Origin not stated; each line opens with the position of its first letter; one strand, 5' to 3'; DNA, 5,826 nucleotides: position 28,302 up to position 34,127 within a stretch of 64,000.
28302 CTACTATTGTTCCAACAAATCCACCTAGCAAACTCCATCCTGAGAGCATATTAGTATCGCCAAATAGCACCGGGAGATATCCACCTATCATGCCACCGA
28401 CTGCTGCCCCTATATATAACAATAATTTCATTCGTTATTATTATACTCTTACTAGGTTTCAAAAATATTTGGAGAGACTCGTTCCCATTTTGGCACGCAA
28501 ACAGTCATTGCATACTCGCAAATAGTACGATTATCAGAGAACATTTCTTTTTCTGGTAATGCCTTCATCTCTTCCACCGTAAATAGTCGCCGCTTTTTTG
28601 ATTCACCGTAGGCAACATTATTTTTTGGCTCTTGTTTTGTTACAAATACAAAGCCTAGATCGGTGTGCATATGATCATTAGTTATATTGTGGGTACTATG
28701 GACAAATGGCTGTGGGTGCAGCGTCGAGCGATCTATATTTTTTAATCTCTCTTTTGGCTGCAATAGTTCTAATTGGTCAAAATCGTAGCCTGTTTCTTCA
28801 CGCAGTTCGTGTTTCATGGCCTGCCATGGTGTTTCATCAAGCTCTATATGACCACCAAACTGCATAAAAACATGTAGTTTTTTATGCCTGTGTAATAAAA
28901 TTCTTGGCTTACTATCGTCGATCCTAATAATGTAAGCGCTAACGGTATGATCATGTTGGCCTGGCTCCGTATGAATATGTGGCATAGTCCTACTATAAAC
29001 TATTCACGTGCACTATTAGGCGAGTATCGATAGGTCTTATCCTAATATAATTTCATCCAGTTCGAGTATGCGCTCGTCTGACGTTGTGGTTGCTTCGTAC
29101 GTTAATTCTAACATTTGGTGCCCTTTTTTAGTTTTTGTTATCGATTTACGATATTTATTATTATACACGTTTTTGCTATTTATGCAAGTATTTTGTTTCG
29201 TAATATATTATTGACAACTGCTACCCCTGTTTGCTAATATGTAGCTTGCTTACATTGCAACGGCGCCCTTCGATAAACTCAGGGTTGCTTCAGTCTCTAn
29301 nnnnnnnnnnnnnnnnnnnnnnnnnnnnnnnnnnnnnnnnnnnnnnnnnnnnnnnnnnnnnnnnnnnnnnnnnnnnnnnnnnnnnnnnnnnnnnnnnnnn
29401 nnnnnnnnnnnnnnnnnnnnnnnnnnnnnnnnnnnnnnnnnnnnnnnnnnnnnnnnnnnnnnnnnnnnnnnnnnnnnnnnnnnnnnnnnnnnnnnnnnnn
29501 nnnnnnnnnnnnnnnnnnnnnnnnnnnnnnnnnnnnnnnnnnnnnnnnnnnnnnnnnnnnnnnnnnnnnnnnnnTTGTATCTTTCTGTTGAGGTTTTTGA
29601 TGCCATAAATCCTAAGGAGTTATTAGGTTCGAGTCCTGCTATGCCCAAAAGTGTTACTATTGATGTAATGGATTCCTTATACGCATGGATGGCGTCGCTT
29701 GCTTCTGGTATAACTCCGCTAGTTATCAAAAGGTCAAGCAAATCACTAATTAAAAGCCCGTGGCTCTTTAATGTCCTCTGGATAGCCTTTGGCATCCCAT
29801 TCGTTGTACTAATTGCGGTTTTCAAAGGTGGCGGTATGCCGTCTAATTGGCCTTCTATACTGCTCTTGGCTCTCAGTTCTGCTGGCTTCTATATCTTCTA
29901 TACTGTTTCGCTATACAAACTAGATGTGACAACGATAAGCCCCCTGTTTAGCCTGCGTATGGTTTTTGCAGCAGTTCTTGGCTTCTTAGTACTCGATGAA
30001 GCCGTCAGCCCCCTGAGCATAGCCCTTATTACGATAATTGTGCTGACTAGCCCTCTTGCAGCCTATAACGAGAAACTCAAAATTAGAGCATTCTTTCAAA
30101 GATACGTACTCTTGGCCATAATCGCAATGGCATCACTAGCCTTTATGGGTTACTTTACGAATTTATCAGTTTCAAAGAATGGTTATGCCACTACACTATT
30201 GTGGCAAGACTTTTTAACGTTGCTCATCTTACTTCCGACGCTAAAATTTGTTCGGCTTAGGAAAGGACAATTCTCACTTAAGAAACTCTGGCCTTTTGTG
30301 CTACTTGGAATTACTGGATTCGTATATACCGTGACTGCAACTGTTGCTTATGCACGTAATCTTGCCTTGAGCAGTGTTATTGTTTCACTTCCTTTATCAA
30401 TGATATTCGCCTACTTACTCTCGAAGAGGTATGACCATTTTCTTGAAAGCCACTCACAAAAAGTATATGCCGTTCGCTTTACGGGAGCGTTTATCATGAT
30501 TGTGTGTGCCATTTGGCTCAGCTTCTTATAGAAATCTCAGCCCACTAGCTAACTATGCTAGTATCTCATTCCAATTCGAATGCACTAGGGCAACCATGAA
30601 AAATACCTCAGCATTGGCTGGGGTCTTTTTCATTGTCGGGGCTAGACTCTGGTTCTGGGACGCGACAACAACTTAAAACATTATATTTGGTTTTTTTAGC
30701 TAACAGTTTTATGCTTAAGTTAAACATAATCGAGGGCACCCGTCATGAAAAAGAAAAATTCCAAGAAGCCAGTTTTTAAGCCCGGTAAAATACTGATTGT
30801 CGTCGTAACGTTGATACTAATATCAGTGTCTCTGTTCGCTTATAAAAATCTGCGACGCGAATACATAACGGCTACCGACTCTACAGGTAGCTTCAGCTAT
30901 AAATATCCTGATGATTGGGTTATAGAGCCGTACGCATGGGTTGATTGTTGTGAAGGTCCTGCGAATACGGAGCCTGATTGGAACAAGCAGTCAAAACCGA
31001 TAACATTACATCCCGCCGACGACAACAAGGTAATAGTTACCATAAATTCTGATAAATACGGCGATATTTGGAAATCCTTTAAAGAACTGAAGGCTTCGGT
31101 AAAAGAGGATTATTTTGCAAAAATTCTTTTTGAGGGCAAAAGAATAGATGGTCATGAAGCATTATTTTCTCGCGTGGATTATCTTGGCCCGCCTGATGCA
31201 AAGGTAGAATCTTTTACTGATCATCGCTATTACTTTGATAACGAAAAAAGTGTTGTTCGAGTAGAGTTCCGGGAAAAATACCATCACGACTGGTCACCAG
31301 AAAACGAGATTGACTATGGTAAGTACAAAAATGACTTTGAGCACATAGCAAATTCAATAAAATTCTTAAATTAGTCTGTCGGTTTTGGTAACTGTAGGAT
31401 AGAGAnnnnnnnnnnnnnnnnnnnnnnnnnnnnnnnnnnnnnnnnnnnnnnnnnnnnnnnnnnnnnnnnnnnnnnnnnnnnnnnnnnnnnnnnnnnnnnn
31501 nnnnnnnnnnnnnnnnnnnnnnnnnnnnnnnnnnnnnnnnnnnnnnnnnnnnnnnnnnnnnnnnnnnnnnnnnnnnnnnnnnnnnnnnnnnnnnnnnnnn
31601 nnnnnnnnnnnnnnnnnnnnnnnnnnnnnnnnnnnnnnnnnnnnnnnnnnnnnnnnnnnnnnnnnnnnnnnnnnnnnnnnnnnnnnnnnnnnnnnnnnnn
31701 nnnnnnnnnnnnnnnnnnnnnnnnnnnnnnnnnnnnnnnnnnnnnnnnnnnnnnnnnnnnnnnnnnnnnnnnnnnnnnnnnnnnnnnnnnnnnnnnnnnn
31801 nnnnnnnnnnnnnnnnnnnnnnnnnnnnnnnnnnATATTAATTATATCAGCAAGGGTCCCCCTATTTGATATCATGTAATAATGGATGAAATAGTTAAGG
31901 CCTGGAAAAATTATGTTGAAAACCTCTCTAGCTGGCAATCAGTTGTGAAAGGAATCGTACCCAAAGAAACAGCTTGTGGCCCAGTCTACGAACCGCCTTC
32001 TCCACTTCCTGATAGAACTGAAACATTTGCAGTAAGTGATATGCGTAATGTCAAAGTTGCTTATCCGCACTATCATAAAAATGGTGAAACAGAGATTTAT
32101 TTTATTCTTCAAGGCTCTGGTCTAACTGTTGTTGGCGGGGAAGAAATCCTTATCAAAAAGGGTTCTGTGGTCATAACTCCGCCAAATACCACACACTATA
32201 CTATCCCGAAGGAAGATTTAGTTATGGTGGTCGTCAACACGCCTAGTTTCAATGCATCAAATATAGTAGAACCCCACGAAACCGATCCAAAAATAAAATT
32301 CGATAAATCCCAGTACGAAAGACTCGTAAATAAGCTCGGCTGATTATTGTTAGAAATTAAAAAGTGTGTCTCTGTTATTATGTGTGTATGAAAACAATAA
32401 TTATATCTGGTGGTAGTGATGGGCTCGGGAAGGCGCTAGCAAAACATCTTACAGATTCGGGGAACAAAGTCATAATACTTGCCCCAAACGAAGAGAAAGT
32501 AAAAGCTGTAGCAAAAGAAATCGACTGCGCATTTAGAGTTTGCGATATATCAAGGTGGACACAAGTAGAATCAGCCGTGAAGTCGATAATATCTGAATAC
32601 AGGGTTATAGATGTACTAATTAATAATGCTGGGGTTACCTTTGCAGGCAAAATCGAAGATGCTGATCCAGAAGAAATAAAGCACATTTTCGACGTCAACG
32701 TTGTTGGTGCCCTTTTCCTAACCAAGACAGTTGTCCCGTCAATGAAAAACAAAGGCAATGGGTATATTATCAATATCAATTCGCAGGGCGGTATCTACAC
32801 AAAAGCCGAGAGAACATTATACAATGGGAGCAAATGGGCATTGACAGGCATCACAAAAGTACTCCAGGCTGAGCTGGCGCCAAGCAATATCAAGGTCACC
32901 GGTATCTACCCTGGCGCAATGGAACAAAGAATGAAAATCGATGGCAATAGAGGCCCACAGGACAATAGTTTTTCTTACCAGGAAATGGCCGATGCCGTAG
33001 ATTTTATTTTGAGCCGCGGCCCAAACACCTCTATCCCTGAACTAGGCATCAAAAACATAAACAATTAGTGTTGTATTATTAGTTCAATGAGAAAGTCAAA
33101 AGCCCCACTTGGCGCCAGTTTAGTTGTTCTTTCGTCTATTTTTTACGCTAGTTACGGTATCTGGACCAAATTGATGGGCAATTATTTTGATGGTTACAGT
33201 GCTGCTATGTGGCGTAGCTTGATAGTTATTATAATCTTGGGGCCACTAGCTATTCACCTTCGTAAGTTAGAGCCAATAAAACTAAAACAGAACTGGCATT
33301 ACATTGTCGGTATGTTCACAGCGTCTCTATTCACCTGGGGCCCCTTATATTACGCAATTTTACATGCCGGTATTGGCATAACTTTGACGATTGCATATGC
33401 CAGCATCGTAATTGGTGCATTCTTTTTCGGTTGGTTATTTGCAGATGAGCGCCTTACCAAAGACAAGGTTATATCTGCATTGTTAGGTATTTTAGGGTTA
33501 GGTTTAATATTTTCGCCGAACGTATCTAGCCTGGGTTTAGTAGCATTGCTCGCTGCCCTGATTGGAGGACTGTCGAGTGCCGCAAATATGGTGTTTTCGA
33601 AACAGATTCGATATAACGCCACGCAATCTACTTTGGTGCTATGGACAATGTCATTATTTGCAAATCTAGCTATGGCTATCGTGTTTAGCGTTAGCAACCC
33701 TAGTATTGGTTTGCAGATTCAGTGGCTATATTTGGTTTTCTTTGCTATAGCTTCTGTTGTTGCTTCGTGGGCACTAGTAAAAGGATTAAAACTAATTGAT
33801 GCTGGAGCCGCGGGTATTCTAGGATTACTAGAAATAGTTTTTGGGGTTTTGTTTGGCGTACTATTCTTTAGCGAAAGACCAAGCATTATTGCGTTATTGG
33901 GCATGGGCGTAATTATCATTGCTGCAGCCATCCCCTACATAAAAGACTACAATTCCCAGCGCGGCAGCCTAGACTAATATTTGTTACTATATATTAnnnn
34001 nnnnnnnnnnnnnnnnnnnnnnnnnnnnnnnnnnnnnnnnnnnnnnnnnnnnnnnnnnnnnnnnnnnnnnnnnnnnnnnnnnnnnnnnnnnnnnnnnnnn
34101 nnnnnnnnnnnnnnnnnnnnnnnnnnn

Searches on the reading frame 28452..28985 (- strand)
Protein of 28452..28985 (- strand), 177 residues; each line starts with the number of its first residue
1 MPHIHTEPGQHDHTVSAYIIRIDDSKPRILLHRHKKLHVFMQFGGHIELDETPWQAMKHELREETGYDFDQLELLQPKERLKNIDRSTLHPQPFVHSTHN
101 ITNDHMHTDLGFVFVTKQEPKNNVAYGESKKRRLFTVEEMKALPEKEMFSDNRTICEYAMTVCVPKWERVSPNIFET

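Call 17: search_protein_families(library=pfam, proteins=[window:28452-28985:-], max_evalue=0.0001)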
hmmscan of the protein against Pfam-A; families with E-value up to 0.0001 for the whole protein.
window:28452-28985:- (177 aa): 1 family
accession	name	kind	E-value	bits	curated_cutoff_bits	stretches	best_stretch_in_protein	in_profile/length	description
PF00293.34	NUDIX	-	3.4e-12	46.9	21.1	1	13-146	2-122/134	NUDIX domain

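Call 45: search_protein_families(library=ncbifam, proteins=[window:28452-28985:-], max_evalue=0.00001)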
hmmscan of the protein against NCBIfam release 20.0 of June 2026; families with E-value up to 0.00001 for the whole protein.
window:28452-28985:- (177 aa): 1 family
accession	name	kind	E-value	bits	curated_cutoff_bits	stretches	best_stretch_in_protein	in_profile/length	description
NF008044.0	PRK10776.1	equivalog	1.4e-06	28.2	148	1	32-79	22-72/130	8-oxo-dGTP diphosphatase MutT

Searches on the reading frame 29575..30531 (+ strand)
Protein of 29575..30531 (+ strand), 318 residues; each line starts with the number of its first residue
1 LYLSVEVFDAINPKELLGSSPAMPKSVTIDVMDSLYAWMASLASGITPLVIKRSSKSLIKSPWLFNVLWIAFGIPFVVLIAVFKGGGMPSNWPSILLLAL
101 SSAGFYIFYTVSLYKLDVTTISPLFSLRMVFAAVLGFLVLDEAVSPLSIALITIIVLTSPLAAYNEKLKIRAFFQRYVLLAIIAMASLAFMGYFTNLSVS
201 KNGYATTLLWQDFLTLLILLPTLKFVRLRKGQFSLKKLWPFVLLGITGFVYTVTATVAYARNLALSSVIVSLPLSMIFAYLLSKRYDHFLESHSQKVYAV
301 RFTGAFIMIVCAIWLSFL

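Call 17: search_protein_families(library=pfam, proteins=[window:29575-30531:+], max_evalue=0.0001)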
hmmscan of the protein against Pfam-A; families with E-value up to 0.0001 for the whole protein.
window:29575-30531:+ (318 aa): 1 family
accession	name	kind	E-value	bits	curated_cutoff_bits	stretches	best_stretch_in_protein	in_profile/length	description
PF00892.27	EamA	-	1.2e-13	52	28.2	1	35-157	5-128/135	EamA-like transporter family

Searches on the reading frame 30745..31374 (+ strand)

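Call 17: search_protein_families(library=pfam, proteins=[window:30745-31374:+], max_evalue=0.0001)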
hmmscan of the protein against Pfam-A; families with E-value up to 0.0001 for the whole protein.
window:30745-31374:+ (209 aa): 0 families

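Call 25: search_protein_families(library=pfam, proteins=[window:30745-31374:+], max_evalue=1)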
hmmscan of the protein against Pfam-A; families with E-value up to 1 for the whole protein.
window:30745-31374:+ (209 aa): 1 family
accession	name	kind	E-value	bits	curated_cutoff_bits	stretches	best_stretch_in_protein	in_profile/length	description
PF15330.11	SIT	-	0.28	12.1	27.6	0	17-63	6-49/114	SHP2-interacting transmembrane adaptor protein, SIT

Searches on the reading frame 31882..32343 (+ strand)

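Call 17: search_protein_families(library=pfam, proteins=[window:31882-32343:+], max_evalue=0.0001)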
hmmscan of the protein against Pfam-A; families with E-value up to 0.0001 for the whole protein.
window:31882-32343:+ (153 aa): 2 families
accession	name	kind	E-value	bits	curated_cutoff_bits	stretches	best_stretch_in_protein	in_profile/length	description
PF07883.17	Cupin_2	-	2.6e-10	40.3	27.2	1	61-116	12-67/70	Cupin domain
PF02311.25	AraC_binding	-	1.7e-06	28.3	21.1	1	62-112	18-68/135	AraC-like ligand binding domain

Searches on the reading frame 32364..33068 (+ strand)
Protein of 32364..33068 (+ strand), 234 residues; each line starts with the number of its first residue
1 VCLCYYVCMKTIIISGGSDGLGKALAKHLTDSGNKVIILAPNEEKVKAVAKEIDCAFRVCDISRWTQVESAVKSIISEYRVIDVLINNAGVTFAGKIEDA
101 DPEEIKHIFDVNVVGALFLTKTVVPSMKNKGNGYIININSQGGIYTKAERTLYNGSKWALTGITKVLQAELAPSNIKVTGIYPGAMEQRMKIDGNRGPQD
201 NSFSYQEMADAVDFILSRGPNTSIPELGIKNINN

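Call 17: search_protein_families(library=pfam, proteins=[window:32364-33068:+], max_evalue=0.0001)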
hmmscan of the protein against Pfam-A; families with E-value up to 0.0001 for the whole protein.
window:32364-33068:+ (234 aa): 3 families
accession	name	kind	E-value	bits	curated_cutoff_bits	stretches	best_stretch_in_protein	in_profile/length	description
PF00106.31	adh_short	-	1.8e-50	171.6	26.6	1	10-192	1-188/195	short chain dehydrogenase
PF13561.12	adh_short_C2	-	3.7e-36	125.3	27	1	19-193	6-182/236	Enoyl-(Acyl carrier protein) reductase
PF08659.16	KR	-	6.7e-12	46.1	22.6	1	11-155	2-151/180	KR domain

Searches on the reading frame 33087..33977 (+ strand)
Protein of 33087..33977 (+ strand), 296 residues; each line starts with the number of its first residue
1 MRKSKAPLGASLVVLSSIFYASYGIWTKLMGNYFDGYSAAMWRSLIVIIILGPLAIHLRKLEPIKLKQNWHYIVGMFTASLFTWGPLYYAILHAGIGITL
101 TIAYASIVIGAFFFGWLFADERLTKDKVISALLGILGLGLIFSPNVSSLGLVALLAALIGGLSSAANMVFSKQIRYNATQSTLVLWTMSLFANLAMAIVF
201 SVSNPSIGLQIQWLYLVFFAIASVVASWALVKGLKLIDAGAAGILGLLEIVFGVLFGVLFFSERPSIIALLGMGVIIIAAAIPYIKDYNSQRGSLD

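Call 17: search_protein_families(library=pfam, proteins=[window:33087-33977:+], max_evalue=0.0001)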
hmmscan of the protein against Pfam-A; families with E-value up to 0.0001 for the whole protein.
window:33087-33977:+ (296 aa): 1 family
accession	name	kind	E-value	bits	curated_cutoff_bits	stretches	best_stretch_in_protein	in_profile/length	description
PF00892.27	EamA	-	1.1e-28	100.6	28.2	2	153-282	3-132/135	EamA-like transporter family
